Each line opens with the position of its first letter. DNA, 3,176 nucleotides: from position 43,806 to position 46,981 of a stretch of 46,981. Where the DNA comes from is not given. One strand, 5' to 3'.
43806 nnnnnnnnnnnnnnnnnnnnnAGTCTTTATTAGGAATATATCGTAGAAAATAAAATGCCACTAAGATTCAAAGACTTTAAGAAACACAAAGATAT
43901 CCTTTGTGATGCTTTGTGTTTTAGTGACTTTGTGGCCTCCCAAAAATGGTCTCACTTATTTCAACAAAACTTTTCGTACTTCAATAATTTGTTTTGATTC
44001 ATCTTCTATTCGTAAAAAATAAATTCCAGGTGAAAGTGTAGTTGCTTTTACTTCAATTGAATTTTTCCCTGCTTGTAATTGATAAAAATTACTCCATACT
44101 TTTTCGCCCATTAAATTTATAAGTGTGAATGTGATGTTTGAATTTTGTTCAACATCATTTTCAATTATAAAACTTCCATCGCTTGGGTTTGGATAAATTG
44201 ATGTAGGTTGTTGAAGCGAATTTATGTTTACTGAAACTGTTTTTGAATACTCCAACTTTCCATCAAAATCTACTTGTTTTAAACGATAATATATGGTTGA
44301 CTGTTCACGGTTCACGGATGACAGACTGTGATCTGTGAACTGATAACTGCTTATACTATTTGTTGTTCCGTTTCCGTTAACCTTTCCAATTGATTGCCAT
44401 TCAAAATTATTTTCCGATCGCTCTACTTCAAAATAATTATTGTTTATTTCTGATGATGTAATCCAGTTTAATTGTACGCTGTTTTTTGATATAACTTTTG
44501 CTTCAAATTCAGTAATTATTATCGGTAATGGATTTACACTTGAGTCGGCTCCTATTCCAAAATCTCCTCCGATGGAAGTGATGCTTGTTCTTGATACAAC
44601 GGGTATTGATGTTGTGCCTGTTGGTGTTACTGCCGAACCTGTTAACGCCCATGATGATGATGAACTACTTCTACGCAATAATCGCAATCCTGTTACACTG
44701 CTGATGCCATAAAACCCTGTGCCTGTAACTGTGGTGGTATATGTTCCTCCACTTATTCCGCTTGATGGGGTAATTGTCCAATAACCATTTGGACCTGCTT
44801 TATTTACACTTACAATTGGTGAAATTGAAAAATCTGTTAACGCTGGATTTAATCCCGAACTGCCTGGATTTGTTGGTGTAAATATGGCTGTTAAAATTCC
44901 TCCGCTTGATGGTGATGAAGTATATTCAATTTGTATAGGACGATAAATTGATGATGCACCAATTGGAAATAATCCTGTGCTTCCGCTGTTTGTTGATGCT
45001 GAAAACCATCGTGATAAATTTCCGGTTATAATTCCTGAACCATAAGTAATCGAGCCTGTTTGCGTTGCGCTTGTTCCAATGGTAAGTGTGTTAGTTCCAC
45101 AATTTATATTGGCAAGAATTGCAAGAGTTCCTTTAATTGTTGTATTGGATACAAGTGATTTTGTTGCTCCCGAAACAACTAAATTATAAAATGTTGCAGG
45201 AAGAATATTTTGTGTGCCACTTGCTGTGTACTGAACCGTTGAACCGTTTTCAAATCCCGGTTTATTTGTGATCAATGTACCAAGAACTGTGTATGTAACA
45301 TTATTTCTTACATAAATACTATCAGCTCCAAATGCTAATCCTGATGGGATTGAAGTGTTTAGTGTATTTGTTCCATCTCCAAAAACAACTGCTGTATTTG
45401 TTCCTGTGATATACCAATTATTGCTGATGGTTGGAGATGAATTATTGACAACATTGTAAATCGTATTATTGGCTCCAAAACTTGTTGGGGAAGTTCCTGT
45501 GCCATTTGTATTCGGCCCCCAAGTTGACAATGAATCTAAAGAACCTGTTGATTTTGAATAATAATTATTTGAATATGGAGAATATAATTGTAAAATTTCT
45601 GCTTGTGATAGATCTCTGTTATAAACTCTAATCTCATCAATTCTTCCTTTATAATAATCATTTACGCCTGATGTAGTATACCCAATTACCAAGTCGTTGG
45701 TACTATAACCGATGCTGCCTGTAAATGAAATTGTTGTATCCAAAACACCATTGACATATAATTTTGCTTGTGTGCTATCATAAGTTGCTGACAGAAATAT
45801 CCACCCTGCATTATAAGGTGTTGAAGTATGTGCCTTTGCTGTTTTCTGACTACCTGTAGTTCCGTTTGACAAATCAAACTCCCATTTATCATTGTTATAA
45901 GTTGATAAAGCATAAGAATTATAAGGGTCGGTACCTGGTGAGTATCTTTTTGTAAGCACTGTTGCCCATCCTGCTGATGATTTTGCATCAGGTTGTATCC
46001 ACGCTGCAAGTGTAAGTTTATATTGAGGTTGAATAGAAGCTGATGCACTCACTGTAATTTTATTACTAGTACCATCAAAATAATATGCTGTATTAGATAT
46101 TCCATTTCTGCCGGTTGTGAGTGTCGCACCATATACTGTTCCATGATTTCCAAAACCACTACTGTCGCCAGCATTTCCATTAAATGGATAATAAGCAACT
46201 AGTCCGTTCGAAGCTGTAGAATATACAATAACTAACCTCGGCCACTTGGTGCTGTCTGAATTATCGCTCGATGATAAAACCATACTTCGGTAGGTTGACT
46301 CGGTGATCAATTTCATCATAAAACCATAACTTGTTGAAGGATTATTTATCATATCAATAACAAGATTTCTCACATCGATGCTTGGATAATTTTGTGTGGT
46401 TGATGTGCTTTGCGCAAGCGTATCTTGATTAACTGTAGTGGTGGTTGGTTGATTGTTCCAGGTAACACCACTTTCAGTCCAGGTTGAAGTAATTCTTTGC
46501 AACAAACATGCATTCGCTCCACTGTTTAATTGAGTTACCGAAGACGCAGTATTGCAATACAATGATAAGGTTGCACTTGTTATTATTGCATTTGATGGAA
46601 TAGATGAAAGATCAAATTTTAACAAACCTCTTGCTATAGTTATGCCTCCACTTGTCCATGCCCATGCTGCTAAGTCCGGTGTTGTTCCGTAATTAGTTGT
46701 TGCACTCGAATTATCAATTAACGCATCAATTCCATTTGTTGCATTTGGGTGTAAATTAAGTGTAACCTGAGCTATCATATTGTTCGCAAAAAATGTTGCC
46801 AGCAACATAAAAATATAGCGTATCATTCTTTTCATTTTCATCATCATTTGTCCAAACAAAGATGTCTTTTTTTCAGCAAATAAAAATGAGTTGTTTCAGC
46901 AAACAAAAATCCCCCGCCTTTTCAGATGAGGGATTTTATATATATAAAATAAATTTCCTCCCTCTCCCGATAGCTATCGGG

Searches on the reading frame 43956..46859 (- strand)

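Call 36: search_protein_families(library=pfam, proteins=[window:43956-46859:-], max_evalue=0.0001)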
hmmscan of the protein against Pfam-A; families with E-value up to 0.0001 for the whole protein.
window:43956-46859:- (967 aa): 4 families
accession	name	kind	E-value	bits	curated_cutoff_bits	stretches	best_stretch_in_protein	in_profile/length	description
PF13385.13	Laminin_G_3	-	1.4e-24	87.4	27.6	1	262-422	1-150/151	Concanavalin A-like lectin/glucanases superfamily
PF24517.2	CBM96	-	4.6e-20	72.5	26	1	44-211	9-162/164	Carbohydrate-binding module family 96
PF18962.6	Por_Secre_tail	-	1.7e-12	47.9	27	1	888-959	1-70/75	Secretion system C-terminal sorting domain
PF06848.17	Disaggr_repeat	-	2.5e-08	34.2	33.9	1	72-210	24-178/179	Disaggregatase related repeat domain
